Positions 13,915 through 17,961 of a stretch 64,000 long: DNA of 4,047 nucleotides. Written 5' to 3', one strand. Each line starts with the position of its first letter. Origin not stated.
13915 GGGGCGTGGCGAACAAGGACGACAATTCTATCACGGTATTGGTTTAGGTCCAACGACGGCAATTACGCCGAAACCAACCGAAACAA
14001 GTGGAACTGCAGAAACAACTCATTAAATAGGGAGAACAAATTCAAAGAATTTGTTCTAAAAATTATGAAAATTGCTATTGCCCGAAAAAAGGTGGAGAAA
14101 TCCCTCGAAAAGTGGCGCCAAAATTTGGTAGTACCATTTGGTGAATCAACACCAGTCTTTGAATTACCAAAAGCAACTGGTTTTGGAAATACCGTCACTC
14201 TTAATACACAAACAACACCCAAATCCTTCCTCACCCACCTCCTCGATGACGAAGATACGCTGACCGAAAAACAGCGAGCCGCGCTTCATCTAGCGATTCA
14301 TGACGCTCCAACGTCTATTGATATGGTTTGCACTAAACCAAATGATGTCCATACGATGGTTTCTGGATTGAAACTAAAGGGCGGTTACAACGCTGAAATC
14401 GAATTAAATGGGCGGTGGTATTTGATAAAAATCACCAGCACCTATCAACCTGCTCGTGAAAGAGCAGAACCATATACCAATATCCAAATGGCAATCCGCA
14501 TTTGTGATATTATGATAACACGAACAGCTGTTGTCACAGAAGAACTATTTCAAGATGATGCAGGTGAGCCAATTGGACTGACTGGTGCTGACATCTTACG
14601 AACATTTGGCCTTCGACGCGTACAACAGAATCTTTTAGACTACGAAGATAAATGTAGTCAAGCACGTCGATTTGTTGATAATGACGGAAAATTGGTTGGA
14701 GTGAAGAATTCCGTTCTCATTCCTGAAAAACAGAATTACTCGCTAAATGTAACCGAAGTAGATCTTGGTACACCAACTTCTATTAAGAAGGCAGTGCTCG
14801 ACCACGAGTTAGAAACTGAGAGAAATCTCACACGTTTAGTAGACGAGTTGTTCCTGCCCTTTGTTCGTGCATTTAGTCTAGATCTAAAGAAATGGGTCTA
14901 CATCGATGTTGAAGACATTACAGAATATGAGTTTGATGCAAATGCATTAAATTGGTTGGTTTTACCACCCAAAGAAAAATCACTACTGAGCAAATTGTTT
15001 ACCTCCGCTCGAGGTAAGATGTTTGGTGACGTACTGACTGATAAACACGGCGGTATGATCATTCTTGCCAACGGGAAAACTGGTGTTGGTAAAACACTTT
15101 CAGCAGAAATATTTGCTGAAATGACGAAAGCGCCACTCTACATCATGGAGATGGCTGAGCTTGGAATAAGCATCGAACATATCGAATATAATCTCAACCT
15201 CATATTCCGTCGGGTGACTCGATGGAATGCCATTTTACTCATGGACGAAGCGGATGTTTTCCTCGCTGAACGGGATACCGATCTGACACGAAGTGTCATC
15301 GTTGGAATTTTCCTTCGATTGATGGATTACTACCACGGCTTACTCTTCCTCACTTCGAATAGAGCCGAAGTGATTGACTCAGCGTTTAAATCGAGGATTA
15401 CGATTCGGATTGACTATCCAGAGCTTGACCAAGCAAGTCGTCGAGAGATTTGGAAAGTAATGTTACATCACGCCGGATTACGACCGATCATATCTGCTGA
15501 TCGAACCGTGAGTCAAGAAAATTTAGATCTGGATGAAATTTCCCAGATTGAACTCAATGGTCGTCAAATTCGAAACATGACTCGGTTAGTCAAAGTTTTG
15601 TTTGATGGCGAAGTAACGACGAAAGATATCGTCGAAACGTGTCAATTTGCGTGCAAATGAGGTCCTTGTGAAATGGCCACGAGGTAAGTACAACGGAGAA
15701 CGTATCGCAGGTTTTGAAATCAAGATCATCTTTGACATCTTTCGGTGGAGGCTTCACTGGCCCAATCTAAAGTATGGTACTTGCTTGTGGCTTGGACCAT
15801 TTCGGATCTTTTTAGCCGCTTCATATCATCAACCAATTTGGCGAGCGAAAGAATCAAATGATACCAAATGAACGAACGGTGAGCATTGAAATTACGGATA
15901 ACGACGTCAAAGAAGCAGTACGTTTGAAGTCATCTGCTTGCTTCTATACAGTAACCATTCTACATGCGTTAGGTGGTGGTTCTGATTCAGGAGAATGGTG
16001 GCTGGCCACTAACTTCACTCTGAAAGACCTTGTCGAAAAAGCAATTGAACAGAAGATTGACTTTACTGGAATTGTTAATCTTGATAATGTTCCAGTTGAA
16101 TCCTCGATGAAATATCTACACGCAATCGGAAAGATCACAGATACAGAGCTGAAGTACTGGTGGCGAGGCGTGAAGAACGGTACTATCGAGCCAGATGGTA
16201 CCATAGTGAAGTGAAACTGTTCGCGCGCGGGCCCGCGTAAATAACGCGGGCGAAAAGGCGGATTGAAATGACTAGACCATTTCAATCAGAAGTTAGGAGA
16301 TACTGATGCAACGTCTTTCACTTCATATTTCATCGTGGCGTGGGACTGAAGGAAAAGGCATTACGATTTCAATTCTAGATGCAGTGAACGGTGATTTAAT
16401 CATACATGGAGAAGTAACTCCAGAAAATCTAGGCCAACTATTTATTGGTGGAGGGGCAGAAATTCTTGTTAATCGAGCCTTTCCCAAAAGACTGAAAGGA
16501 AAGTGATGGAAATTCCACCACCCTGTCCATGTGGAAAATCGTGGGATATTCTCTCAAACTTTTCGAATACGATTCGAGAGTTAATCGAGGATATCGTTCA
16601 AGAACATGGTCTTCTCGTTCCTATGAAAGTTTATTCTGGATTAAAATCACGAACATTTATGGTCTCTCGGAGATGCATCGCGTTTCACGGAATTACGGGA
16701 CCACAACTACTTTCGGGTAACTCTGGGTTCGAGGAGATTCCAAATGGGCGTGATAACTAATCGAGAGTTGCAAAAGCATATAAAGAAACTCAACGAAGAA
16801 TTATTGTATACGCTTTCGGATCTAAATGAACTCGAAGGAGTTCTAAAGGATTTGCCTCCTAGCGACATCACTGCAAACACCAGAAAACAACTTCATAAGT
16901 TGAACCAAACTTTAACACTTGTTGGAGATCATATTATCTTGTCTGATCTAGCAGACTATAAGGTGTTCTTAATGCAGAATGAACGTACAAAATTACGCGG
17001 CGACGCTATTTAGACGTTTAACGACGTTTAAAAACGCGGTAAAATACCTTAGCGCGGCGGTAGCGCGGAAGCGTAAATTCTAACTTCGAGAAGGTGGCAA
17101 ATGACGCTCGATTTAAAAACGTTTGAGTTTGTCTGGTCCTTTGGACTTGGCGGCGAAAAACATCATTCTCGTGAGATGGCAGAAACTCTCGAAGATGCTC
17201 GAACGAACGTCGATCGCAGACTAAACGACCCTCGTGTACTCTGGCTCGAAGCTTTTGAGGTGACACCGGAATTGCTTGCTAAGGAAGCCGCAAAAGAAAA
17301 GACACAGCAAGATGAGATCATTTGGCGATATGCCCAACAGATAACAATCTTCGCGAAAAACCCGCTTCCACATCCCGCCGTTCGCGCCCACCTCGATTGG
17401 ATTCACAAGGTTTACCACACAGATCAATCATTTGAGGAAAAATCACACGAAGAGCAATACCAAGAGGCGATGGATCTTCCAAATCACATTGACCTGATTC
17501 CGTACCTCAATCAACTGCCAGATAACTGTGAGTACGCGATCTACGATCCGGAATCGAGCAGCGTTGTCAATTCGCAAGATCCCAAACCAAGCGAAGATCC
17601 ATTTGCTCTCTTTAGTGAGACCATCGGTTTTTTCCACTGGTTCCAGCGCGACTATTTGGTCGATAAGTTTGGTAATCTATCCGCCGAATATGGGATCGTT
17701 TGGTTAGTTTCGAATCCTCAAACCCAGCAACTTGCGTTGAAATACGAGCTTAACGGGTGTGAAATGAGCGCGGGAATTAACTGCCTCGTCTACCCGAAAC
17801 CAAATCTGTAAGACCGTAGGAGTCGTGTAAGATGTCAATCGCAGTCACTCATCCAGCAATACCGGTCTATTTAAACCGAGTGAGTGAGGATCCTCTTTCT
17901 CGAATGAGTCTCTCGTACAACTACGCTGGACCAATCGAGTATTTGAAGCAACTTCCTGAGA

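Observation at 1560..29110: Recurrent upstream hairpins whose loop carries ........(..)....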

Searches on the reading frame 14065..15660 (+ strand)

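Call 12: search_protein_families(library=phrogs, proteins=[window:14065-15660:+], max_evalue=0.00001)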
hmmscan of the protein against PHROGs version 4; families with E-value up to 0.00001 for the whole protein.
window:14065-15660:+ (531 aa): 4 families
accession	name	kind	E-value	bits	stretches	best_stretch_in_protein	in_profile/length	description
phrog_29662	-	other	2.4e-46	159.6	1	266-511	286-522/548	ATP-dependent protease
phrog_10401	-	other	3.3e-21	76.7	1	330-496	460-632/667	ATPase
phrog_3757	-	unknown function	3.6e-21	77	1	326-472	122-274/367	-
phrog_168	-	DNA, RNA and nucleotide metabolism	4.2e-06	27.7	1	324-460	36-163/314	clamp loader of DNA polymerase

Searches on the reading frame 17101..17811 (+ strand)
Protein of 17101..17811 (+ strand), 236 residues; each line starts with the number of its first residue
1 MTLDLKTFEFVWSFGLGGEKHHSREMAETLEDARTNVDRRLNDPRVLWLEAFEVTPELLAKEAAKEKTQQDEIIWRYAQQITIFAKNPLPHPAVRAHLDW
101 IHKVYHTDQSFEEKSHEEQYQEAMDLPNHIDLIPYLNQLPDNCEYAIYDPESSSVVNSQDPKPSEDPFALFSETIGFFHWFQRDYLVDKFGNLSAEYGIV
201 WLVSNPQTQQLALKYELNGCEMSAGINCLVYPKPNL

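Call 12: search_protein_families(library=phrogs, proteins=[window:17101-17811:+], max_evalue=0.00001)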
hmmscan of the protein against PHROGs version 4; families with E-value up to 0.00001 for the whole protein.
window:17101-17811:+ (236 aa): 0 families

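Call 21: search_protein_families(library=pfam, proteins=[window:17101-17811:+], max_evalue=0.01)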
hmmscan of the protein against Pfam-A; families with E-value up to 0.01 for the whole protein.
window:17101-17811:+ (236 aa): 0 families

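Call 70: find_homologous_proteins(query=window:17101-17811:+, max_evalue=0.00001)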
Query window:17101-17811:+ (236 aa): 1 proteins with E <= 0.00001 among 113 candidates.
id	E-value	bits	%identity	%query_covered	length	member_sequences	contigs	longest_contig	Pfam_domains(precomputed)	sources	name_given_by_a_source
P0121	8.4e-161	551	100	100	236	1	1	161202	-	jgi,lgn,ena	-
